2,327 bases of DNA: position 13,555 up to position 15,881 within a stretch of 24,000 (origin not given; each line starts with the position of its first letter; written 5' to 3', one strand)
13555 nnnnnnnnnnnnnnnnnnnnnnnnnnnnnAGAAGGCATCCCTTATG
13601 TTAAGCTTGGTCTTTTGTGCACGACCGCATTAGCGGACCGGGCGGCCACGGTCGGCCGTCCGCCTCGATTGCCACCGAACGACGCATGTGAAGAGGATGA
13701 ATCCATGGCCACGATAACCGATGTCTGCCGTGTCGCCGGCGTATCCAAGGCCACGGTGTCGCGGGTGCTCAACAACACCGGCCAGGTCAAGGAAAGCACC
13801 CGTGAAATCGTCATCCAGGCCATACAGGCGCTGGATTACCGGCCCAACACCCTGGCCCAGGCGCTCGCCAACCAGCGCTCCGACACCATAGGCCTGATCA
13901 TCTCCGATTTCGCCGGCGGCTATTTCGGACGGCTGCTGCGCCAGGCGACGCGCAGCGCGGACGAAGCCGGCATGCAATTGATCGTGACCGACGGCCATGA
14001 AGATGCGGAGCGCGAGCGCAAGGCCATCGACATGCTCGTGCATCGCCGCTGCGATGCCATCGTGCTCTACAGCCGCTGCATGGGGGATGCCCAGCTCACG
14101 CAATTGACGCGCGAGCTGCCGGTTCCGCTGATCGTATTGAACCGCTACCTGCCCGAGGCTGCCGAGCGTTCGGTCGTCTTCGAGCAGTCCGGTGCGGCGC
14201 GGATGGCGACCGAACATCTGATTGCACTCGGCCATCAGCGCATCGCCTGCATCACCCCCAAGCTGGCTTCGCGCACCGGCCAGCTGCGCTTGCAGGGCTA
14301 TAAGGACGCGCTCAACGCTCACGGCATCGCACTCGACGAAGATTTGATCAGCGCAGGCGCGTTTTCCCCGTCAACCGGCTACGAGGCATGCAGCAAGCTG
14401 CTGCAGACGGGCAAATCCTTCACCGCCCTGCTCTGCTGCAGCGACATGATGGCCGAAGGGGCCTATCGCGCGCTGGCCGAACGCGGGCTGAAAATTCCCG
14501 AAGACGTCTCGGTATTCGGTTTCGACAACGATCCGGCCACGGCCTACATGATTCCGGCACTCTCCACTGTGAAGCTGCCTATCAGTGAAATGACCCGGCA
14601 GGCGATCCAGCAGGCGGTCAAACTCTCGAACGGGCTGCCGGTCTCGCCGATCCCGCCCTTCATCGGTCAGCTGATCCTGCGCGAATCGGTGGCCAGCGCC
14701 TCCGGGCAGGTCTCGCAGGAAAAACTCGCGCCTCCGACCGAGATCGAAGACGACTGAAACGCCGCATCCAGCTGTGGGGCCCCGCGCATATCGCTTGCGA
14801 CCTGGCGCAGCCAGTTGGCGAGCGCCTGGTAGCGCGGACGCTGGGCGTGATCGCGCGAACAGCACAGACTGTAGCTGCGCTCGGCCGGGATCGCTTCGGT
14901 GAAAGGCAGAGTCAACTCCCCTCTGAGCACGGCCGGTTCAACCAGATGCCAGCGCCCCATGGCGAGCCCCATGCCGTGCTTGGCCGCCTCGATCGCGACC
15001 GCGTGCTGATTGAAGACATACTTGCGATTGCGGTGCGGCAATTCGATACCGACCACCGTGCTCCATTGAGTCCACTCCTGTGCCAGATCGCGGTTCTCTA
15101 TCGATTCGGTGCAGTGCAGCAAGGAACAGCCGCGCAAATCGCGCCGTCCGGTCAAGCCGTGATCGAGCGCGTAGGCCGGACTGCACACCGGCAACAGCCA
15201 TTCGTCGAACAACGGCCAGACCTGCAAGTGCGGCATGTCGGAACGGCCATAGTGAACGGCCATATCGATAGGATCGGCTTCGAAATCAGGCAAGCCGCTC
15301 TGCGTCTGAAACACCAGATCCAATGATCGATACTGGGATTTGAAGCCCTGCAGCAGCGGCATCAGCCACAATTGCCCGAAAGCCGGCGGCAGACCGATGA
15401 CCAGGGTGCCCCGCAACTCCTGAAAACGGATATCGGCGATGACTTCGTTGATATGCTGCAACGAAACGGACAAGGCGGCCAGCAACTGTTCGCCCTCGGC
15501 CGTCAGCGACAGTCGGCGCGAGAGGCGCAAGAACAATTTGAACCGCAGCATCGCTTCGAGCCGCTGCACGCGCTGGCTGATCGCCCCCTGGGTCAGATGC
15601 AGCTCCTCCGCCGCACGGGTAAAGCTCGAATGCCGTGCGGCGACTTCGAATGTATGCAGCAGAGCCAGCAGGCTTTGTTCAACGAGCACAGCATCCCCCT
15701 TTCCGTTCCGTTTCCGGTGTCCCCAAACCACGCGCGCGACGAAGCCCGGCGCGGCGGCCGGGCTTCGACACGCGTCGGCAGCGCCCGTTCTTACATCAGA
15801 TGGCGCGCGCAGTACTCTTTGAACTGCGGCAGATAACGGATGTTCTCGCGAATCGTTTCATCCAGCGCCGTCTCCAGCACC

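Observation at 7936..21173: One 14-bp LacI-type operator, five copies, three loci: a predicted regulon wider than the PTS operon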

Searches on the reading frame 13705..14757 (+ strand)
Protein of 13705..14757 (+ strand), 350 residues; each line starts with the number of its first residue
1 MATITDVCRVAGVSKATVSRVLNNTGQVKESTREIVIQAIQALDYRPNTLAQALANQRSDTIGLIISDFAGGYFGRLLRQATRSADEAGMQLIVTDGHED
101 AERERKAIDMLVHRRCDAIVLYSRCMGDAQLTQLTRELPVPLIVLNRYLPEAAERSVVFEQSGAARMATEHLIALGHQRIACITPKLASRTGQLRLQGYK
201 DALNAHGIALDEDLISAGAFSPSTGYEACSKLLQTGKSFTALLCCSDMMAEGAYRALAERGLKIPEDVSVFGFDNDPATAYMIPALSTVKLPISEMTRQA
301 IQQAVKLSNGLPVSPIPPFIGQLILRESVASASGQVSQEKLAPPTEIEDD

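Call 7: search_protein_families(library=pfam, proteins=[window:13705-14757:+])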
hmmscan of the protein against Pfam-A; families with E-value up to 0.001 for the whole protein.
window:13705-14757:+ (350 aa): 4 families
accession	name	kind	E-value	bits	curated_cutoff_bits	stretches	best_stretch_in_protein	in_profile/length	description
PF13377.12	Peripla_BP_3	-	2.8e-37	128.8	26.5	1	169-329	1-167/167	Periplasmic binding protein-like domain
PF00532.27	Peripla_BP_1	-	4e-28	99.1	22.2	1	60-275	2-225/281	Periplasmic binding proteins and sugar binding domain of LacI family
PF00356.27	LacI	-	2.6e-20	72.4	27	1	3-48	1-46/46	Bacterial regulatory proteins, lacI family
PF13407.12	Peripla_BP_4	-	2.1e-17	64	35.1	1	62-310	1-256/258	Periplasmic binding protein domain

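Call 10: search_protein_families(library=ncbifam, proteins=[window:13705-14757:+])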
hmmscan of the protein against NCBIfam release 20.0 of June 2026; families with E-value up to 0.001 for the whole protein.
window:13705-14757:+ (350 aa): 19 families
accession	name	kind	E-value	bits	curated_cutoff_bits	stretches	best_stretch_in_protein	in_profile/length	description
NF008002.0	PRK10727.1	equivalog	1.2e-82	277.7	557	1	1-337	1-337/341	HTH-type transcriptional regulator GalR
NF007706.0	PRK10401.1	equivalog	5.2e-76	256.2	555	1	1-332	1-332/346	HTH-type transcriptional regulator GalS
NF047341.1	lactose_RbsR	equivalog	1.9e-65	221.4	382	1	2-306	3-304/331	ribose utilization transcriptional repressor RbsR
NF007979.0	PRK10703.1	equivalog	2.5e-63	214.2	501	1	1-305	1-306/341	HTH-type transcriptional repressor PurR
NF007075.0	PRK09526.1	subfamily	2.8e-61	207.4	340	1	2-338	6-340/358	LacI family DNA-binding transcriptional regulator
NF008269.0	PRK11041.1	equivalog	8e-61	205.9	436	1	1-330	9-338/342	DNA-binding transcriptional regulator CytR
NF007743.0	PRK10423.1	equivalog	8.2e-59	199.3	531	1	1-305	1-305/330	ribose operon transcriptional repressor RbsR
TIGR01481.1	ccpA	equivalog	6e-56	190.2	442.35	1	3-302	4-301/330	catabolite control protein A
NF052440.1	TransRegGNTRPSEAE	equivalog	3.4e-50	171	400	1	2-313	6-316/333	HTH-type transcriptional regulator GntR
NF051853.1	TransRegUriRCory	equivalog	4e-46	157.6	550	1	2-307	1-301/327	transcriptional regulator UriR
NF007449.0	PRK10014.1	subfamily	1.9e-42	145.6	310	1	2-303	7-317/342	Mal regulon transcriptional regulator MalI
TIGR02417.1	fruct_sucro_rep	subfamily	5.7e-42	144.1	389.55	1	3-311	1-310/327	D-fructose-responsive transcription factor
NF008452.0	PRK11303.1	equivalog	1.2e-38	133.1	385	1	4-276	3-276/332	catabolite repressor/activator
TIGR02405.1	trehalos_R_Ecol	equivalog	1.7e-32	113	357.35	1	3-306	3-294/311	trehalose operon repressor TreR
NF047913.1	TransRegIdnR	equivalog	3.1e-32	112.2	500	1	3-302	7-303/331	DNA-binding transcriptional regulator IdnR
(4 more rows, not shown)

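Call 11: find_related_loci(query=window:13705-14757:+, collection=genome_contigs, flank=10000)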
Query window:13705-14757:+ (350 aa) in genome_contigs; peptide patterns used: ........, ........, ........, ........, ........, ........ (x = any residue, [..] = any of these).
140 stretches matched a pattern; 28 encode a relative of the query (tblastn E <= 1e-3); 28 distinct loci.
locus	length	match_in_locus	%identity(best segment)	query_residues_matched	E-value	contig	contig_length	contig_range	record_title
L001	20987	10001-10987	61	1-329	4e-134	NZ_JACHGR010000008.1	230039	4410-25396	Tolumonas osonensis strain DSM 22975 Ga0310461_08, whole genome shotgun sequence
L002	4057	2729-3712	62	1-328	2e-135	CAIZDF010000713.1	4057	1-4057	MAG: uncultured Tolumonas sp. isolate YR_bin-2055 genome assembly, contig: bin-2055:713/729, whole genome shotgun sequen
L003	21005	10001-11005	61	1-335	1e-133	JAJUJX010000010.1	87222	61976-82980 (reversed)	MAG: Tolumonas sp. isolate bin128 k141_314513_length_87222_cov_160.2771, whole genome shotgun sequence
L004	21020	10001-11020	59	1-339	3e-130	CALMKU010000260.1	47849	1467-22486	MAG TPA_asm: uncultured Tolumonas sp. isolate SRR5676473_bin.100_CONCOCT_v1.1_MAG genome assembly, contig: ERZ724534.11,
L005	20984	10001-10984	60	1-328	1e-128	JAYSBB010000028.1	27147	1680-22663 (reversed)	MAG: Tolumonas sp. isolate XM6_XAHMGE1bin.1 NODE_965_length_27147_cov_2.408068, whole genome shotgun sequence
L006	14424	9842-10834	61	1-330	6e-125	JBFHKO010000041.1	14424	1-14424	MAG: Aeromonadaceae bacterium isolate Mix_sand07.2021.05.G.90 k141_2509093_length_14424_cov_10.0000, whole genome shotgu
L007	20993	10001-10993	52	1-331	7e-112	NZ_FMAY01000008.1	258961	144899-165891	Kosakonia oryzendophytica strain REICA_082, whole genome shotgun sequence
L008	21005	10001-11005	51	1-335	2e-108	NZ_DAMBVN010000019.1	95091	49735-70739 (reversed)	MAG: Kosakonia sp. isolate CTOTU49356 NODE_36_length_95091_cov_69.941759, whole genome shotgun sequence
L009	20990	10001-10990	43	1-329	2e-81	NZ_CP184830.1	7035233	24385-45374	Endozoicomonas sp. ALC020 chromosome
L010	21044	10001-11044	40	1-329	3e-73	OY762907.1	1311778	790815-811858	MAG: uncultured Vibrio sp. isolate 25380ce8-fc80-44c6-9602-c03417d48a00 genome assembly, chromosome: 2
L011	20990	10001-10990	34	1-329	3e-65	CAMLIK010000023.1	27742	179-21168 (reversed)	MAG: uncultured Gilliamella sp. isolate SRR17188281_bin.6_metawrap_v1.3.0_MAG genome assembly, contig: ERZ12636464_141,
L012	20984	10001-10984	36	3-331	2e-48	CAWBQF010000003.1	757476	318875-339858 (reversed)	MAG: uncultured Chloroflexia bacterium isolate MFD01721.bin.2.163 genome assembly, contig: contig_17275, whole genome sh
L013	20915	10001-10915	34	3-307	6e-46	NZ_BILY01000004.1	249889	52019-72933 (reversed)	Paenibacillus glycanilyticus NBRC 16618 PGL01S_CON00004, whole genome shotgun sequence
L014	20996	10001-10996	31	2-333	1e-45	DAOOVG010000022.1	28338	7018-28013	MAG TPA_asm: Paludibacteraceae bacterium isolate AMR_MDS_2447 NODE_1131_length_28338_cov_7.622176, whole genome shotgun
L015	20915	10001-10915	34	3-307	2e-45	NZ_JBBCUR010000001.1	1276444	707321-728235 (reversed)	Paenibacillus sp. MMO-177 contig00001, whole genome shotgun sequence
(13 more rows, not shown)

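Call 17: find_encoding_contigs(protein=window:13705-14757:+, flank=10000, max_places=10)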
Protein window:13705-14757:+ (350 aa): 3 contigs read that carry it; 2 places shown.
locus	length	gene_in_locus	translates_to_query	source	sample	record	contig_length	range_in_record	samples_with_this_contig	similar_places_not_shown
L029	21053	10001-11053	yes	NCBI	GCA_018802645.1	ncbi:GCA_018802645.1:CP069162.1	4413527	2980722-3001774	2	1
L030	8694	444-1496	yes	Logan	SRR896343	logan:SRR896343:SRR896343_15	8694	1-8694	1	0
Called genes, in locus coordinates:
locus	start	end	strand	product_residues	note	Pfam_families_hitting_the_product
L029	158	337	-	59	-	-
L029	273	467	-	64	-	-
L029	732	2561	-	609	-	PF13230:GATase_4 (faint), PF13522:GATase_6, PF13537:GATase_7, PF01380:SIS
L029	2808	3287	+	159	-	PF13404:HTH_AsnC-type, PF13412:HTH_24, PF01037:AsnC_trans_reg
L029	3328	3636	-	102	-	-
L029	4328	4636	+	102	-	PF02302:PTS_IIB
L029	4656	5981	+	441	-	PF02378:PTS_EIIC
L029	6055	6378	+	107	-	PF02255:PTS_IIA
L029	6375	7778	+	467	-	PF00232:Glyco_hydro_1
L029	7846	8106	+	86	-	PF00381:PTS-HPr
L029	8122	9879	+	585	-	PF05524:PEP-utilisers_N, PF00391:PEP-utilizers, PF02896:PEP-utilizers_C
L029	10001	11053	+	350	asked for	PF00356:LacI, PF00532:Peripla_BP_1, PF13407:Peripla_BP_4, PF13377:Peripla_BP_3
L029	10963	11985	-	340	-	PF00126:HTH_1, PF03466:LysR_substrate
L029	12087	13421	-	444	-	PF02056:Glyco_hydro_4, PF11975:Glyco_hydro_4C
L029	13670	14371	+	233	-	-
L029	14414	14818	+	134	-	PF00232:Glyco_hydro_1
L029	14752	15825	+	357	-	PF00232:Glyco_hydro_1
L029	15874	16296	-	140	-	PF21527:Stv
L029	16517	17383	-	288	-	PF08450:SGL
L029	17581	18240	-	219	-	PF00072:Response_reg, PF00196:GerE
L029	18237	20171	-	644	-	PF13675:PilJ, PF00672:HAMP, PF13185:GAF_2 (weak), PF07730:HisKA_3, PF02518:HATPase_c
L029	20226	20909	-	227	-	PF02665:Nitrate_red_gam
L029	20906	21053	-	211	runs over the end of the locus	PF02613:Nitrate_red_del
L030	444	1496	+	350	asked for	PF00356:LacI, PF00532:Peripla_BP_1, PF13407:Peripla_BP_4, PF13377:Peripla_BP_3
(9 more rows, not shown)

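Call 36: search_solved_structures(query=window:13705-14757:+, max_evalue=1e-20, show_alignments=1)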
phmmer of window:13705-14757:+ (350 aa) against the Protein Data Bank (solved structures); distinct sequences matched with E-value up to 1e-20: 57.
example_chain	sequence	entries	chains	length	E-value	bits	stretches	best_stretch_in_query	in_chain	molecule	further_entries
3dbi_A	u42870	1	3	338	2.9e-77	263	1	2-331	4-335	SUGAR-BINDING TRANSCRIPTIONAL REGULATOR, LACI FAMILY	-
3brq_A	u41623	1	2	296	1.3e-64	221.4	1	44-331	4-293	HTH-type transcriptional regulator ascG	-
3oqm_A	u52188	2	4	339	2.1e-47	164.9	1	3-315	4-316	Catabolite control protein A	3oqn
3oqo_A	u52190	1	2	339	2.5e-47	164.7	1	3-315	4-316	Catabolite control protein A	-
2o20_A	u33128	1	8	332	1.1e-46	162.5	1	2-307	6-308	Catabolite control protein A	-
9nt3_D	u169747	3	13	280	3e-46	161.1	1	57-331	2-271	Ancestral LacI Transcription Factor | LacI Transcription Factor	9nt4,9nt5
5ysz_A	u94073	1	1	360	4.3e-45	157.3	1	3-320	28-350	Transcriptional regulator, LacI family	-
1jh9_A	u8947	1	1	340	2.5e-44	154.8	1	2-301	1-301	PURINE NUCLEOTIDE SYNTHESIS REPRESSOR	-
1bdh_A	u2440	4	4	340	5.9e-44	153.6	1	2-301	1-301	PROTEIN (PURINE REPRESSOR) | PROTEIN (PURINE NUCLEOTIDE SYNTHESIS REPRESSOR) | PURINE NUCLEOTIDE SYNTHESIS REPRESSOR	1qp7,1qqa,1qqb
9ny7_A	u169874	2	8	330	1.2e-43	152.6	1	2-302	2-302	Ribose operon repressor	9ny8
2pua_A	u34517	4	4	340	1.5e-43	152.2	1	2-301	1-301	PURINE REPRESSOR | PROTEIN (PURINE REPRESSOR)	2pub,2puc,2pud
1jft_A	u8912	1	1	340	1.6e-43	152.1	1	2-301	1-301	PURINE NUCLEOTIDE SYNTHESIS REPRESSOR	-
2pue_A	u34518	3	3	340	2.1e-43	151.8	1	2-301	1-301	PROTEIN (PURINE REPRESSOR ) | PROTEIN (PURINE REPRESSOR)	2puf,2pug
1jfs_A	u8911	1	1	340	2.7e-43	151.4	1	2-301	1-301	PURINE NUCLEOTIDE SYNTHESIS REPRESSOR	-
1bdi_A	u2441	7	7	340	2.9e-43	151.3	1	2-301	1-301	PROTEIN (PURINE REPRESSOR) | PROTEIN (PURINE NUCLEOTIDE SYNTHESIS REPRESSOR)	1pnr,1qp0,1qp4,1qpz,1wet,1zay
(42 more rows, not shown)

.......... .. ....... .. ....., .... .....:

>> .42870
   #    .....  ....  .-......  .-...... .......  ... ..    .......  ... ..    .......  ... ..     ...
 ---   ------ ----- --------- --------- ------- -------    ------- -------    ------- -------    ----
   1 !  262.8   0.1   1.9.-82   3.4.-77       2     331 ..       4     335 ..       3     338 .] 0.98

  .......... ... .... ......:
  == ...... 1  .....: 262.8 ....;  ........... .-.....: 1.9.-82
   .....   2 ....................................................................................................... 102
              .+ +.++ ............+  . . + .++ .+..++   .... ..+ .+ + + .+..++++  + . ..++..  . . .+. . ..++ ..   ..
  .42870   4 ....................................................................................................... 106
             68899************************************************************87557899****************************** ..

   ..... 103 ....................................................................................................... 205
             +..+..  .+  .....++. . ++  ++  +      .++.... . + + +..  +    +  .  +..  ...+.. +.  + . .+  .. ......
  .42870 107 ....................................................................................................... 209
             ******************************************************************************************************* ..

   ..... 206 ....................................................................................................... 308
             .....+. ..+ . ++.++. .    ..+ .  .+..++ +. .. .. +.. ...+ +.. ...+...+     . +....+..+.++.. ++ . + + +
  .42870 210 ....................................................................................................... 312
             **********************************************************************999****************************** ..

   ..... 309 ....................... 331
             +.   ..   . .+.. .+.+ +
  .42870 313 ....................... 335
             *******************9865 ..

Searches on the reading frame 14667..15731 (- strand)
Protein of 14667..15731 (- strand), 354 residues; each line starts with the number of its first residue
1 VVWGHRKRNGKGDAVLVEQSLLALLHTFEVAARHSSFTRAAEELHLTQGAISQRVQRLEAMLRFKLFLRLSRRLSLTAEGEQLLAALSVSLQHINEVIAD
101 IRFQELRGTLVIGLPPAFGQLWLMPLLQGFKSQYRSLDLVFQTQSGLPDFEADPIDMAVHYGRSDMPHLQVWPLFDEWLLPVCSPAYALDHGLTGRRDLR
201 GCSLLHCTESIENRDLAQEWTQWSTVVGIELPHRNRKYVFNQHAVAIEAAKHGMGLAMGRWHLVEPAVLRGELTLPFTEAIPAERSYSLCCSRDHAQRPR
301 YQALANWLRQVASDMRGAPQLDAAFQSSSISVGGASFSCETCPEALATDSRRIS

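Call 7: search_protein_families(library=pfam, proteins=[window:14667-15731:-])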
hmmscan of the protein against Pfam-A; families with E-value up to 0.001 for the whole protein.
window:14667-15731:- (354 aa): 2 families
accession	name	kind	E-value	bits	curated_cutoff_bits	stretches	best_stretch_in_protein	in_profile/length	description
PF03466.25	LysR_substrate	-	3.2e-32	112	28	1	104-312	2-208/209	LysR substrate binding domain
PF00126.33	HTH_1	-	2.6e-19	69.4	26.6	1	23-81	2-60/60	Bacterial regulatory helix-turn-helix protein, lysR family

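Call 10: search_protein_families(library=ncbifam, proteins=[window:14667-15731:-])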
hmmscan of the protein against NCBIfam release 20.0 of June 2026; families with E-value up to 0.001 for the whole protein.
window:14667-15731:- (354 aa): 52 families (the best 25 are shown)
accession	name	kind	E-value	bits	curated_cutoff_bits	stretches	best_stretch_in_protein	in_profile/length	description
NF007491.0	PRK10086.1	equivalog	1e-77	261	316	1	13-313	10-310/313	DNA-binding transcriptional regulator DsdC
NF008352.0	PRK11139.1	subfamily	1.1e-71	241.4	288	1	22-314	8-294/305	transcriptional regulator GcvA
TIGR02036.1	dsdC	equivalog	2.7e-59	200.7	352.4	1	21-310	9-299/302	DNA-binding transcriptional regulator DsdC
TIGR03418.1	chol_sulf_TF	equivalog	2.7e-55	187.5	324.8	1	22-310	3-290/291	choline sulfate utilization transcriptional regulator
NF041130.1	PenR_Burk_TF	exception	3.7e-34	118.3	625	1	22-314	10-291/292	beta-lactamase transcriptional regulator PenR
NF008416.0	PRK11242.1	equivalog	9.7e-21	74.3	277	1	28-190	9-176/300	transcriptional regulator CynR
NF041036.1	decaheme_TF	subfamily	4.5e-20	72.3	210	1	25-308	6-292/301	multiheme cytochrome-associated LysR family transcriptional regulator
NF040888.1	trans_reg_YafC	equivalog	3.1e-19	69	470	1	25-201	8-187/293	DNA-binding transcriptional regulator YafC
TIGR03339.1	phn_lysR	subfamily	2e-18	66.6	341.1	1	25-179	2-158/279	aminoethylphosphonate catabolism associated LysR family transcriptional regulator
NF040786.1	LysR_Sec_metab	equivalog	6.7e-17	61.4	250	1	24-304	5-290/298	selenium metabolism-associated LysR family transcriptional regulator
NF053705.1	TransRegGltCGpos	equivalog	2.2e-15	56.7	350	1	27-142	8-125/300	glutamate biosynthesis transcriptional regulator GltC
NF047520.1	trans_act_CidR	equivalog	2.7e-15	56.3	415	1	29-140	10-123/292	cidABC operon transcriptional activator CidR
NF058504.1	TransRegCcpCBac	equivalog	3.5e-15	56.2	400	1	28-141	9-124/287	transcriptional regulator CcpC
NF047711.1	PutUtilRegPtrR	equivalog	2.3e-14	53.2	400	1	23-223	4-204/283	putrescine utilization regulator PtrR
NF008410.0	PRK11233.1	equivalog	8.1e-14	51.4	309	1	35-184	16-171/305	nitrogen assimilation transcriptional regulator NAC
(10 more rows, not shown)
